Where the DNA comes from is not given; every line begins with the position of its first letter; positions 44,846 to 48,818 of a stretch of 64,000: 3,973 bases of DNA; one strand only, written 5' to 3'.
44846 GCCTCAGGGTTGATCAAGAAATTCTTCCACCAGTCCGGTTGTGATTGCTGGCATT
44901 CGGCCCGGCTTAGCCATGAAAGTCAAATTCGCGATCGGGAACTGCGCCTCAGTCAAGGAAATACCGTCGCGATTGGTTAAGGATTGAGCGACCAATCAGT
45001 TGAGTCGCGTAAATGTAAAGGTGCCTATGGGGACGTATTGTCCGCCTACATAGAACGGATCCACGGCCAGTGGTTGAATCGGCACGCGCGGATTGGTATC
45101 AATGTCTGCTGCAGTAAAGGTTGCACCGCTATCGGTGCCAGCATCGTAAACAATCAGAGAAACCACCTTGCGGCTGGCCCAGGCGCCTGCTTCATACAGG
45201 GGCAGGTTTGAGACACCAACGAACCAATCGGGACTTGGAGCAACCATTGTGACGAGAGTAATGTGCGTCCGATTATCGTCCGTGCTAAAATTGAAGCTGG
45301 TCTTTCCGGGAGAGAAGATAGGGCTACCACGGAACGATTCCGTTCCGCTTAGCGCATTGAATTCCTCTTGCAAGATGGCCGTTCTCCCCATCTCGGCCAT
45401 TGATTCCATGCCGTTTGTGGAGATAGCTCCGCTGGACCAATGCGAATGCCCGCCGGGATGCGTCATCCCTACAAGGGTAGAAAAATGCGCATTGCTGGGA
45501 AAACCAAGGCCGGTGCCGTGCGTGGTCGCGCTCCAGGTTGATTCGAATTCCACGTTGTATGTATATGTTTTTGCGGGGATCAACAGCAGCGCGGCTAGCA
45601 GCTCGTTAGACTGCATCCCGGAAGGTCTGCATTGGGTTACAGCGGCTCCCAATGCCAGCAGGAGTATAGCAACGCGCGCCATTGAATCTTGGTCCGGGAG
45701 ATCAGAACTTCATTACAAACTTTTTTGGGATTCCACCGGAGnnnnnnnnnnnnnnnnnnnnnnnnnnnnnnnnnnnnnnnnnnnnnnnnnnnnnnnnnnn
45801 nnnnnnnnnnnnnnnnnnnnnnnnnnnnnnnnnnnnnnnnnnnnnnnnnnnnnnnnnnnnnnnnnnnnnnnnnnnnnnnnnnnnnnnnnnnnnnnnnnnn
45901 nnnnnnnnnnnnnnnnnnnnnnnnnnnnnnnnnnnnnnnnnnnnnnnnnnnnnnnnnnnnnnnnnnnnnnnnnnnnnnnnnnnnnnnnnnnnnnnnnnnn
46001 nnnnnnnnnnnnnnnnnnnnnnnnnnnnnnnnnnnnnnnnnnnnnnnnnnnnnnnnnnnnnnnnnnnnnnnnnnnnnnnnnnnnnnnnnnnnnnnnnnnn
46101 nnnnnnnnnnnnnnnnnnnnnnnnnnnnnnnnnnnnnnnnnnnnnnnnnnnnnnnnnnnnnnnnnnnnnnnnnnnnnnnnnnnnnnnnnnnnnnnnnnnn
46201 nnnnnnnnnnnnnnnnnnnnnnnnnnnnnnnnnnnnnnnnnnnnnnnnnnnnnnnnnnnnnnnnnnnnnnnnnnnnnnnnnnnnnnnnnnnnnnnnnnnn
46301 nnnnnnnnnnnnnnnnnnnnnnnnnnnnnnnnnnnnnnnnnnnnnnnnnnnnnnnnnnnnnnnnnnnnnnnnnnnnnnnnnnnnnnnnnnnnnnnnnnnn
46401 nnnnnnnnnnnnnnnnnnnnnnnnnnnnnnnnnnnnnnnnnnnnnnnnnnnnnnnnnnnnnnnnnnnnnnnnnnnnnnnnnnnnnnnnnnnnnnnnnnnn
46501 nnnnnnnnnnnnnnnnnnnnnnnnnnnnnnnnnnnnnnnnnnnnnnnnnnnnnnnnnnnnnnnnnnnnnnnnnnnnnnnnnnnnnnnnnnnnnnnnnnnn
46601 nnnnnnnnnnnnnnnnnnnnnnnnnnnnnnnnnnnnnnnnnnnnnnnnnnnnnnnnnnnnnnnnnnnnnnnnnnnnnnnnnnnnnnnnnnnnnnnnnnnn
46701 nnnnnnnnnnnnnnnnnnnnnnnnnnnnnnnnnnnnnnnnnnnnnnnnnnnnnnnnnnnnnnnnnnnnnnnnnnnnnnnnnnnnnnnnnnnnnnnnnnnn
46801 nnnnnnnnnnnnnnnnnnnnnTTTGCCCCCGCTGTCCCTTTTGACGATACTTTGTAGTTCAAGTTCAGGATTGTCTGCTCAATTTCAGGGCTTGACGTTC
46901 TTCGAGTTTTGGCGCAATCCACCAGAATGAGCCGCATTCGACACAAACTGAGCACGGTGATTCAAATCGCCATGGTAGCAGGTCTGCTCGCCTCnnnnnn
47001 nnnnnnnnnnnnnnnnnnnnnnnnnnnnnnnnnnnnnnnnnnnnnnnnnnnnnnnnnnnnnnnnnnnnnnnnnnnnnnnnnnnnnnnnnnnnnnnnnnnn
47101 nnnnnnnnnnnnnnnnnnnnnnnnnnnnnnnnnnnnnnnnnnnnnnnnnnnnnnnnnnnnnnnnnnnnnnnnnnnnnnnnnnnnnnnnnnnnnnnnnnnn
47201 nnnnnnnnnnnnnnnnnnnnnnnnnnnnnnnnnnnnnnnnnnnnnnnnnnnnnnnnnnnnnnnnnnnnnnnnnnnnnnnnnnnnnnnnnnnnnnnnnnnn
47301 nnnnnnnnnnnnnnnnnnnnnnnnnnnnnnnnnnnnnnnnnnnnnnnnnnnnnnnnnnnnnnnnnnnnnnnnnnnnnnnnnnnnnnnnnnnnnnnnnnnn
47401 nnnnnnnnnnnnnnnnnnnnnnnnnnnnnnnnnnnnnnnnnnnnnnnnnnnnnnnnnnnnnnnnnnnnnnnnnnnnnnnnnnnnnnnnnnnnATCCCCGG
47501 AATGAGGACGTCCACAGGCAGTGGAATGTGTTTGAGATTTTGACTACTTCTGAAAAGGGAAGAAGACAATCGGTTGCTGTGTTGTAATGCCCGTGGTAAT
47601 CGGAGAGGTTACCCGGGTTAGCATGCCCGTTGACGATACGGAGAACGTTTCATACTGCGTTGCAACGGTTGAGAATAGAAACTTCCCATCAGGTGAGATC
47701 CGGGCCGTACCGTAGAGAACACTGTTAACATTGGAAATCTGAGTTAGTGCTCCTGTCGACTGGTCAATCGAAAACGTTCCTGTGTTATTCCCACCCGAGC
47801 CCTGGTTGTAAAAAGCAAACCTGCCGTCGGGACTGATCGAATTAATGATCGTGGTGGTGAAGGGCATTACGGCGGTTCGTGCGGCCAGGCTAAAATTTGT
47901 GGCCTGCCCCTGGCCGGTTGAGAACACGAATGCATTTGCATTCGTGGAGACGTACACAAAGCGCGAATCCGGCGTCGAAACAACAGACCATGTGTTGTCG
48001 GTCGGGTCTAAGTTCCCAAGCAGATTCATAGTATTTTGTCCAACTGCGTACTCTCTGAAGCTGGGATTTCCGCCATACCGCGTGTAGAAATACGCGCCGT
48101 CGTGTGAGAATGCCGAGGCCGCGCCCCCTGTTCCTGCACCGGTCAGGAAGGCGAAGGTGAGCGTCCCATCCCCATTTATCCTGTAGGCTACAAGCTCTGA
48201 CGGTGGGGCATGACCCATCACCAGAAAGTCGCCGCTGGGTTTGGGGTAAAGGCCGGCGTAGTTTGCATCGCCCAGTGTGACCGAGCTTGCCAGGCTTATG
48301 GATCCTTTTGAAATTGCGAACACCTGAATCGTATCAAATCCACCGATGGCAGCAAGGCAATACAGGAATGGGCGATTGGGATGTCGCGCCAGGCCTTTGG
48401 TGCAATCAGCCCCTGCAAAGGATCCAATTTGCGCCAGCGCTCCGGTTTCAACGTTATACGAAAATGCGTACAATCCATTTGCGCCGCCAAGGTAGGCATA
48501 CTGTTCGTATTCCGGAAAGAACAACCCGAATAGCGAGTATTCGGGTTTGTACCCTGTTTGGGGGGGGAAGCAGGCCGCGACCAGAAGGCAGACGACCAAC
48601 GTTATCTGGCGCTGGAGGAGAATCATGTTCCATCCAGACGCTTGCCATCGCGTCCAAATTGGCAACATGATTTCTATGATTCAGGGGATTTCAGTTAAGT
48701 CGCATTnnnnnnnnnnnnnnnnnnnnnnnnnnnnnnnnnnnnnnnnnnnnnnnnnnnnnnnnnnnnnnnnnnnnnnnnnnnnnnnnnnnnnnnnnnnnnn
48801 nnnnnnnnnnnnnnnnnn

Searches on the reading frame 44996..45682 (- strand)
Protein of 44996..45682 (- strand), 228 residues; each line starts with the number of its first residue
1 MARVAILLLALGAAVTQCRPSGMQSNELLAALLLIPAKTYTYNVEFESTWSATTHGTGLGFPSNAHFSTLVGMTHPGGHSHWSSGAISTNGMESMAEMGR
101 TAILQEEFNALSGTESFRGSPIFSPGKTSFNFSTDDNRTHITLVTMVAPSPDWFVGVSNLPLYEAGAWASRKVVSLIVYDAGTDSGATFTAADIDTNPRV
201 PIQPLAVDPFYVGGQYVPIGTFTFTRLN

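Call 11: search_protein_families(library=pfam, proteins=[window:44996-45682:-], max_evalue=0.001)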
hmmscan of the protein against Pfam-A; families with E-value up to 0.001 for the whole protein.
window:44996-45682:- (228 aa): 1 family
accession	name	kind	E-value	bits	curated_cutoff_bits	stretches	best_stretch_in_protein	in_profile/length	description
PF06468.19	Spond_N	-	1.2e-36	127.2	24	1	41-205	2-172/194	Spondin_N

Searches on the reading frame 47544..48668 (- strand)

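Call 70: search_protein_families(library=pfam, proteins=[window:47544-48668:-], max_evalue=0.00001)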
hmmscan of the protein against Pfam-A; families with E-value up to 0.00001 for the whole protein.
window:47544-48668:- (374 aa): 1 family
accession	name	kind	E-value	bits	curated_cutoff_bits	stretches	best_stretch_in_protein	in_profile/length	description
PF10282.15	Lactonase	-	2.4e-10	40.6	21.7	1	61-358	10-335/344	Lactonase, 7-bladed beta-propeller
